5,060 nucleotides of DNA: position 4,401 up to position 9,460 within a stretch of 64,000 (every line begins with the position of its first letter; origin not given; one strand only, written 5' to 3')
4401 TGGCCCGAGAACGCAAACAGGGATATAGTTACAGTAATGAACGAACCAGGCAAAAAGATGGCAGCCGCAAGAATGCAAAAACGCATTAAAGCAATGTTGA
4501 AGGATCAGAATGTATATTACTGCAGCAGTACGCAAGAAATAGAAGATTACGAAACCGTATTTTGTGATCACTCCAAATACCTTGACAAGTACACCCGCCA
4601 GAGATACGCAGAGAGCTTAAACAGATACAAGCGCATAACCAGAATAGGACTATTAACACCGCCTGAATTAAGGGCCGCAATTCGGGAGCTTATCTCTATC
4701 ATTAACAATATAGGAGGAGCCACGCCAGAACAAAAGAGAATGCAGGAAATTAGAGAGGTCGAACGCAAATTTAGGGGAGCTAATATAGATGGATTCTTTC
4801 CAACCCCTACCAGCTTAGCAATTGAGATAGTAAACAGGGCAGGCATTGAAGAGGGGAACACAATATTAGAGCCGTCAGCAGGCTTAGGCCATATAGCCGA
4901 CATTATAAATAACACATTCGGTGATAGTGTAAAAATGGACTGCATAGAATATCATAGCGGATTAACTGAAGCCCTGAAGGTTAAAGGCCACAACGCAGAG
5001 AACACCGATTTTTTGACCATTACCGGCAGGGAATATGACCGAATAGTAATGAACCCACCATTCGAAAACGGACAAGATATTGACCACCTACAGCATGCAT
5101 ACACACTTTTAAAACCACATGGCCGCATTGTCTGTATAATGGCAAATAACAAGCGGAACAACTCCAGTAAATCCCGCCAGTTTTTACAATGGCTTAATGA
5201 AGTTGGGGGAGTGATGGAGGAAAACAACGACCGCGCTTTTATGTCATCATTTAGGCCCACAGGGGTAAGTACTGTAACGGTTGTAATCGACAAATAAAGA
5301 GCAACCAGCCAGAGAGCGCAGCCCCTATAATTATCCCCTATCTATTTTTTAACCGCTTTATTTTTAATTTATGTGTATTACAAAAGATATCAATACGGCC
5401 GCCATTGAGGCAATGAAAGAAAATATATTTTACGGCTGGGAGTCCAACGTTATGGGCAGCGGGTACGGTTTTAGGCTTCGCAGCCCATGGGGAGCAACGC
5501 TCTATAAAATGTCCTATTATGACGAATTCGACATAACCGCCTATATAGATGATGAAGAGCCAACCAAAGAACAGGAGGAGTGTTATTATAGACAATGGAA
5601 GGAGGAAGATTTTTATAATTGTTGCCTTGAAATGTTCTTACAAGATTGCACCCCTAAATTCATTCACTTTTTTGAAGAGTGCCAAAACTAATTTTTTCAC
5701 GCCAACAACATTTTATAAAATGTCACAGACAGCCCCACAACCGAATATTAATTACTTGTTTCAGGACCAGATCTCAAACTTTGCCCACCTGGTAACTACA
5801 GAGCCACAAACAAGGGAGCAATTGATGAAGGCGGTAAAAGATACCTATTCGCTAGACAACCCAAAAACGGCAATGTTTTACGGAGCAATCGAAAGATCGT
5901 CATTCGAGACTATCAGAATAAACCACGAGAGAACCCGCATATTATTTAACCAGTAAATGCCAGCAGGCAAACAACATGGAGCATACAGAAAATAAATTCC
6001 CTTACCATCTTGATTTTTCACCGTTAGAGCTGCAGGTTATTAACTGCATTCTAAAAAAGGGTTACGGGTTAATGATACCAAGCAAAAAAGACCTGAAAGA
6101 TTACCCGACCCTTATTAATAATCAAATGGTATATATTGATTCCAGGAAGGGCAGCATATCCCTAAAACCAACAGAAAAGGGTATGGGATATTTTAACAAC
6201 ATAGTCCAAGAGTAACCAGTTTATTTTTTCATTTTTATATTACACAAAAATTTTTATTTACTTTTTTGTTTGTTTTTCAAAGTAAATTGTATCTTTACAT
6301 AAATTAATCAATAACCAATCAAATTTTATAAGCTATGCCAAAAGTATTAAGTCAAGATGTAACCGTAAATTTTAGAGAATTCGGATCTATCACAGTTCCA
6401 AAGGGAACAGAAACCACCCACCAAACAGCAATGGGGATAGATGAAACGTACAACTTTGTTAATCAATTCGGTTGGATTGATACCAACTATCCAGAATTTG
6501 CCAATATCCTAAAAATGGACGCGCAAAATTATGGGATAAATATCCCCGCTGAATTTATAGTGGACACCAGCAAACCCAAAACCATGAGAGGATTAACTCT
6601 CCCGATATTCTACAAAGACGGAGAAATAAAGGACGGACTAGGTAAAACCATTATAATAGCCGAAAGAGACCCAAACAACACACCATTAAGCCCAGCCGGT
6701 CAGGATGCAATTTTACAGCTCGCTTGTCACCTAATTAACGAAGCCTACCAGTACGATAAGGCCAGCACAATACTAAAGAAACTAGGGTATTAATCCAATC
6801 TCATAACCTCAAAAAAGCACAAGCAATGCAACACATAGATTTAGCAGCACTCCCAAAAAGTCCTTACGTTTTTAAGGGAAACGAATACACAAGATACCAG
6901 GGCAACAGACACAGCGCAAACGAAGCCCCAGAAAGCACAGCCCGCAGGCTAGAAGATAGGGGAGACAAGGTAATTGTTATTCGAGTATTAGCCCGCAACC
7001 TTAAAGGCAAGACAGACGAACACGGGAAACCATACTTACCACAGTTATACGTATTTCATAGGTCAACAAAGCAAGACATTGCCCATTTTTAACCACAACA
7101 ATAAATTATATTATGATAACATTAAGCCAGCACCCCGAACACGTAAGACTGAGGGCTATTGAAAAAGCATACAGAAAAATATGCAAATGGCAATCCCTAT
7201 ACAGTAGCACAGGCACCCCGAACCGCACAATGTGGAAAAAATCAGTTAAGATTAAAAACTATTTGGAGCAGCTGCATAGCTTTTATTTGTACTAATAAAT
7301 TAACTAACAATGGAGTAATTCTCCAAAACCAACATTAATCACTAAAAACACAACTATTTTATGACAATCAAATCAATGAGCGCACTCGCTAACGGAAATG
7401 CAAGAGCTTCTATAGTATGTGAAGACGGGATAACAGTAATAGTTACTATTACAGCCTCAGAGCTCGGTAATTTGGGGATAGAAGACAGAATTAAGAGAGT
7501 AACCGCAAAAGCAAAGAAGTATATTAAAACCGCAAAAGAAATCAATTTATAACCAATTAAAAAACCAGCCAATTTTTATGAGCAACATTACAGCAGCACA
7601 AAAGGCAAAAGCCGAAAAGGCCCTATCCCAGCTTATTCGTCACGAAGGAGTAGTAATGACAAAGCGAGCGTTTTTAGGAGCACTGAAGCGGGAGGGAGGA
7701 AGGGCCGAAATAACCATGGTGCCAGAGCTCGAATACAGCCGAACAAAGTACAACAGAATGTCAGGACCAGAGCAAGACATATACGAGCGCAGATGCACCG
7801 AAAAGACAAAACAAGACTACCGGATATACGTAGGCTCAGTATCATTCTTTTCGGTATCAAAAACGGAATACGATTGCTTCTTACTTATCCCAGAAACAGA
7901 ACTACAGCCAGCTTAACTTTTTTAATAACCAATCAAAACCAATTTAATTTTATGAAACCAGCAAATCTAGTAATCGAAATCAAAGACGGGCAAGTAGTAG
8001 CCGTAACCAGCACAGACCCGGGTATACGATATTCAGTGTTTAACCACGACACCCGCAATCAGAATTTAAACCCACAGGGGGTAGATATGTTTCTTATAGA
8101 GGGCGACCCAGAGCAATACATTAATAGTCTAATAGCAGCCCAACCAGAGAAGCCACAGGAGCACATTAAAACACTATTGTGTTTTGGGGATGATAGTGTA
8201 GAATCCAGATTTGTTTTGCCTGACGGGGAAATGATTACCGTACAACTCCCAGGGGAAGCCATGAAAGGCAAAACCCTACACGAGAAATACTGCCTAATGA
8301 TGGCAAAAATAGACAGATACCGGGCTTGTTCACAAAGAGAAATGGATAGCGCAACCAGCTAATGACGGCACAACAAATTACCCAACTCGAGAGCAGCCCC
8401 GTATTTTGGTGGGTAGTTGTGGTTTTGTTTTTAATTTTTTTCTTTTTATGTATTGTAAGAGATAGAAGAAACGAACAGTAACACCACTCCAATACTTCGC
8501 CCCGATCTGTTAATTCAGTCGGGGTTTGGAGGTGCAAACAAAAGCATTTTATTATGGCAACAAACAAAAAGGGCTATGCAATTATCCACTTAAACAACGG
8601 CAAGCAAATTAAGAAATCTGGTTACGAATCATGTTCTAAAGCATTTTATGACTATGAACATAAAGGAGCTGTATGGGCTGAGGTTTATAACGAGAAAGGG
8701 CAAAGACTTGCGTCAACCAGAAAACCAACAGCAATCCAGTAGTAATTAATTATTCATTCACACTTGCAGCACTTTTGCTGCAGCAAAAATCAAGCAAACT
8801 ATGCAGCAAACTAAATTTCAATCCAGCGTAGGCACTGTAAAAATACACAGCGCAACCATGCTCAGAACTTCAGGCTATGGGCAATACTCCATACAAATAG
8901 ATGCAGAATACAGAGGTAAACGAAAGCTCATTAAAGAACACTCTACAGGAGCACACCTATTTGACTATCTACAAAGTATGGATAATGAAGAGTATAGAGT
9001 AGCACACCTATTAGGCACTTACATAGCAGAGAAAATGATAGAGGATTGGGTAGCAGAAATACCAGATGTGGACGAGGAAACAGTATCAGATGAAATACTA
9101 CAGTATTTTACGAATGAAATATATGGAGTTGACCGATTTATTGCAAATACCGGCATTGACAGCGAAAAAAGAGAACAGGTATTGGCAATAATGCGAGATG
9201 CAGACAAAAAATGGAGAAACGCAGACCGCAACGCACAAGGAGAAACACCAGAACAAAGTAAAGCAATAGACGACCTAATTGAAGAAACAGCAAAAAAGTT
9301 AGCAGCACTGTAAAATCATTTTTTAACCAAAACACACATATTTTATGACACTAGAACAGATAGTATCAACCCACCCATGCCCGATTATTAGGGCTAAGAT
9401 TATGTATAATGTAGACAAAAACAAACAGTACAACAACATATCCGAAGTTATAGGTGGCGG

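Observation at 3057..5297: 746-aa early protein: unknown ~550-aa N-terminal domain fused to an NPPF-type SAM methyltransferase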

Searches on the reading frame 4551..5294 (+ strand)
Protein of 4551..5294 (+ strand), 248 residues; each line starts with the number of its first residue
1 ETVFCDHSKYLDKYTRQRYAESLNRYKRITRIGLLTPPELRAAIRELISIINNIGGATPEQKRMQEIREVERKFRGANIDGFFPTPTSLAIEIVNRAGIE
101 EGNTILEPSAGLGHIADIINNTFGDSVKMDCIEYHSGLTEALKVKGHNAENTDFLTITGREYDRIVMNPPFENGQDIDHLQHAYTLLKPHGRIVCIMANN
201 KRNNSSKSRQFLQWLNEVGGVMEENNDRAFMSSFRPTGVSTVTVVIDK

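Call 17: search_dna_similar(collection=plasmids, query=window:4551-5294:+, mode=protein, max_rows=40, rows=spread)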
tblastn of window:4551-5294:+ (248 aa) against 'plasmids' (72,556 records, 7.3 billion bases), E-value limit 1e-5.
The search stops at 5000 records and this limit was reached: more records match than are counted here, and every count below describes the 5000 best-scoring records only.
Records with a match: at least 5000; places in all: 5469; records where one place covers at least 80% of the query: 41.
Best place of each record, by identity: <60% 5000.
By first word of the organism name: Klebsiella 2644; Escherichia 1903; Shigella 106; Salmonella 82; Pseudomonas 29; Serratia 23; Enterobacter 21; Citrobacter 18; Edwardsiella 15; Raoultella 13; and 66 more.
By predicted mobility (MOB-suite, as given by PLSDB): conjugative 4111; non-mobilizable 496; mobilizable 393.
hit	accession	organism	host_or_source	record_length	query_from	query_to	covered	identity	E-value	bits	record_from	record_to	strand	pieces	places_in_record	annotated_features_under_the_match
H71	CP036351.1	Planctomycetes bacterium K2D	-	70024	17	248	94%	40.9%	4e-40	154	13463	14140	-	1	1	Methyltransferase small domain protein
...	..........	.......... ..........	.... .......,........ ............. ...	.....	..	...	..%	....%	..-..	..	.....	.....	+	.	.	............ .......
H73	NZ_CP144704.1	Klebsiella pneumoniae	cell culture,River estuary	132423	61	191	53%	38.6%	2e-13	77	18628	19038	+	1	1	methyltransferase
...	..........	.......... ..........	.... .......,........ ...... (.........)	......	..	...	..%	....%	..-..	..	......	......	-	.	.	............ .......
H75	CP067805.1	Klebsiella pneumoniae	Homo sapiens,blood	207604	61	191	53%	38.6%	2e-13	77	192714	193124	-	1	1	methyltransferase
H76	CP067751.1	Klebsiella pneumoniae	Homo sapiens,urine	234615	61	191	53%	38.6%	2e-13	77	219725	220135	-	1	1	methyltransferase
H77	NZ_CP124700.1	Klebsiella pneumoniae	Homo sapiens,Sputum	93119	61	191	53%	38.6%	2e-13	76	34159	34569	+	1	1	methyltransferase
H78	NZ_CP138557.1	Klebsiella pneumoniae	pure culture,sputum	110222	61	191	53%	38.6%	2e-13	76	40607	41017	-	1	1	methyltransferase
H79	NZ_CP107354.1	Klebsiella pneumoniae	Homo sapiens,sputum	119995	61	191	53%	38.6%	2e-13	76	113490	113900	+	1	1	methyltransferase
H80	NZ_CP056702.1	Klebsiella grimontii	culture,Freshwater sample from ...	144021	61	191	53%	38.6%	2e-13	76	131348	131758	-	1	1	methyltransferase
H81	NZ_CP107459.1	Klebsiella pneumoniae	Homo sapiens,sputum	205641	61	191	53%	38.6%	2e-13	76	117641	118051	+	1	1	methyltransferase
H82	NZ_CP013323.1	Klebsiella pneumoniae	Homo sapiens,respiratory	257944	61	191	53%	38.6%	2e-13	76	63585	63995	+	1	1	methyltransferase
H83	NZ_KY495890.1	Klebsiella pneumoniae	lettuce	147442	61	191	53%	38.6%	3e-13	76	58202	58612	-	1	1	methyltransferase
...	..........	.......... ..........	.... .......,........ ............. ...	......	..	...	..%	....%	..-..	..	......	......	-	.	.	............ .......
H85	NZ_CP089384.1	Klebsiella pneumoniae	Homo sapiens,urine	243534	61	191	53%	38.6%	3e-13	76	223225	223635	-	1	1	methyltransferase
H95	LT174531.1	Shigella sonnei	-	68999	82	196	46%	38.1%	8e-14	77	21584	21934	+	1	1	pHK17a_3: adenine-specific DNA methylase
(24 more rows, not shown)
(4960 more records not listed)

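Call 20: get_annotated_region(hit=H95, flank=6000)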
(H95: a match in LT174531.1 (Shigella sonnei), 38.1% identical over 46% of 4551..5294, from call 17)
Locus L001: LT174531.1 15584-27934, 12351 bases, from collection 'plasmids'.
description: Shigella sonnei plasmid pEG430-2, strain EG0430
organism: Shigella sonnei (NCBI taxid 624)
taxonomy: Bacteria; Pseudomonadota; Gammaproteobacteria; Enterobacterales; Enterobacteriaceae; Shigella; Shigella sonnei
host: -; source: -; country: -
typing (MOB-suite, as given by PLSDB): conjugative; replicon IncFIA; relaxase MOBF; mating-pair formation MPF_F
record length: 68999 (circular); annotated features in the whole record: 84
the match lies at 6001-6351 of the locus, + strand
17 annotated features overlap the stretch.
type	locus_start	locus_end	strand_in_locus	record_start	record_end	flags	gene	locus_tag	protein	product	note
CDS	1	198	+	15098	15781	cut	pHK17a_1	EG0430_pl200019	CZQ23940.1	Adenine-specific methyltransferase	-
CDS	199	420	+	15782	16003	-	-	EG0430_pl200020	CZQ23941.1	hypothetical protein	-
CDS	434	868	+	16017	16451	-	ycgB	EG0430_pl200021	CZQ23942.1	YcgB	-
CDS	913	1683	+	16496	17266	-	ychA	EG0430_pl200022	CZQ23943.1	YchA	-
CDS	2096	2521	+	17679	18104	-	pHK17a_2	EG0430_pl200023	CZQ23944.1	putative antirestriction protein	-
CDS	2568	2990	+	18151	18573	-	-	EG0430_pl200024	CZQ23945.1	hypothetical protein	-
CDS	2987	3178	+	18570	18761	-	-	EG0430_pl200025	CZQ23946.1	hypothetical protein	-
CDS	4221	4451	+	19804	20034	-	-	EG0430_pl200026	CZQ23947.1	hypothetical protein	-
CDS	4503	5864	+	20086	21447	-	-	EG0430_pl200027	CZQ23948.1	hypothetical protein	-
CDS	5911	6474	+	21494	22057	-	pHK17a_3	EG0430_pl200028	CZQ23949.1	adenine-specific DNA methylase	-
CDS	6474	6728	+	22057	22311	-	-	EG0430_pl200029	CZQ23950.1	hypothetical protein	-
CDS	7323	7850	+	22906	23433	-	ssb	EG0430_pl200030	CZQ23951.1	single-stranded DNA-binding protein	-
CDS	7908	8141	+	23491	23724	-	pHK17a_4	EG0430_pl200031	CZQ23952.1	putative cytoplasmic protein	-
CDS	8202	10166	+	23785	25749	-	pHK17a_5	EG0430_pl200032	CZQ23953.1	ParB-like partition protein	-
CDS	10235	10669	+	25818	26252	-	psiB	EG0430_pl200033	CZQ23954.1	plasmid SOS inhibition protein B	-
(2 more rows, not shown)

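Call 25: search_protein_families(library=pfam, proteins=[L001:4503-5861:+, L001:5911-6471:+], max_evalue=0.01)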
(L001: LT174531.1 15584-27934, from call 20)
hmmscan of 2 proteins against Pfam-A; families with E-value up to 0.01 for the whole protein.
L001:4503-5861:+ (453 aa): 1 family
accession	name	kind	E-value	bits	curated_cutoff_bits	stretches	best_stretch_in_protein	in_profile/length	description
PF12083.13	DUF3560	-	2.7e-36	124.8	27.2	1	89-206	3-121/124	Domain of unknown function (DUF3560)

L001:5911-6471:+ (187 aa): 5 families
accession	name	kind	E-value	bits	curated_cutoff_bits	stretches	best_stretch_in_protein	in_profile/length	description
PF05175.20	MTS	-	3e-07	30.7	23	1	50-150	31-142/170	Methyltransferase small domain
PF13649.12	Methyltransf_25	-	7e-06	27.1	27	1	54-142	1-97/97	Methyltransferase domain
PF00398.26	RrnaAD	-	6.2e-05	22.7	24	1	29-113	9-94/263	Ribosomal RNA adenine dimethylase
PF08242.18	Methyltransf_12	-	0.00037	21.6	30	1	58-144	4-98/98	Methyltransferase domain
PF13489.12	Methyltransf_23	-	0.00048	20.3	27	1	38-152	9-122/164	Methyltransferase domain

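Call 100: find_homologous_proteins(query=L001:4503-5861:+, max_evalue=0.001)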
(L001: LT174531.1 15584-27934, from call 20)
Query L001:4503-5861:+ (453 aa): 2534 proteins with E <= 0.001 among 8000 candidates; the best 120 are listed.
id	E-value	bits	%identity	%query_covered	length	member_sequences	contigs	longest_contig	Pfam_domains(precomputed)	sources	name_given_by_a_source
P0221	0.0e+0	1013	99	100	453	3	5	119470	PF12083.14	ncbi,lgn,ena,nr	ncbi:TPA: DUF3560 domain-containing protein [Escherichia coli]|nr:DUF3560 domain-containing protein 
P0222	6.1e-298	1006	98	100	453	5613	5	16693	PF12083.14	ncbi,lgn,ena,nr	ncbi:DUF3560 domain-containing protein [Escherichia coli]|nr:DUF3560 domain-containing protein [Esch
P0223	2.4e-297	1004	98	100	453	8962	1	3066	PF12083.14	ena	-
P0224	3.0e-295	997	98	100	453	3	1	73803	PF12083.14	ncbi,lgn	ncbi:TPA: DUF3560 domain-containing protein [Escherichia albertii]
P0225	3.1e-289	977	98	97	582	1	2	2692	PF05175.21,PF12083.14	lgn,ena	-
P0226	4.8e-289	976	98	97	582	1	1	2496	PF05175.21,PF12083.14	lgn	-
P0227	1.1e-286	968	76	73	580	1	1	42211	PF12083.14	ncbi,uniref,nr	ncbi:Domain of uncharacterised function (DUF3560) [Klebsiella pneumoniae]|uniref:DUF3560 domain-cont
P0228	3.3e-278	940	98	94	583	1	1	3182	PF12083.14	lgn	-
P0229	8.4e-277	936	94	100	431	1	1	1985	PF12083.14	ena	-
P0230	1.6e-276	935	94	100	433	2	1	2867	PF12083.14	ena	-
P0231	1.4e-269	912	92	100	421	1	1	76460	PF12083.14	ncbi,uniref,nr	ncbi:DUF3560 domain-containing protein [Escherichia coli]|uniref:DUF3560 domain-containing protein n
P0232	1.1e-266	903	91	100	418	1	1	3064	PF12083.14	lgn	-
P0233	1.5e-266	902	92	100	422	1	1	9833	PF12083.14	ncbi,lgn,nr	ncbi:TPA: DUF3560 domain-containing protein [Escherichia coli]|nr:DUF3560 domain-containing protein 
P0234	1.7e-266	902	92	96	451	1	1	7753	PF12083.14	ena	-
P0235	1.8e-264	895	91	96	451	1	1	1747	PF12083.14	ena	-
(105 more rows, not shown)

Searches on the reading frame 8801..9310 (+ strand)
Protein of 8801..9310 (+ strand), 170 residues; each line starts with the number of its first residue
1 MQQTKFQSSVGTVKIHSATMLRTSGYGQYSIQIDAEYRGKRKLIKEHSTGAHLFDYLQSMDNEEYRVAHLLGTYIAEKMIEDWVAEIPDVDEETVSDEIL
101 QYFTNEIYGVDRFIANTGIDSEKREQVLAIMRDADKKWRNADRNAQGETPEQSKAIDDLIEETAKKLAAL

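Call 12: search_protein_families(library=phrogs, proteins=[window:8801-9310:+], max_evalue=0.001)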
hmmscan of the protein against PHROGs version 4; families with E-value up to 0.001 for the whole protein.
window:8801-9310:+ (170 aa): 0 families

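Call 56: search_protein_families(library=pfam, proteins=[window:8801-9310:+], max_evalue=0.01)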
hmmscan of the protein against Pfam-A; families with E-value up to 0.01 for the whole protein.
window:8801-9310:+ (170 aa): 1 family
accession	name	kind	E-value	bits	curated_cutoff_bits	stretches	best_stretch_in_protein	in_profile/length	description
PF03665.18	UPF0172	-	0.0032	17.9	24.4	1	68-162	73-167/192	Uncharacterised protein family (UPF0172)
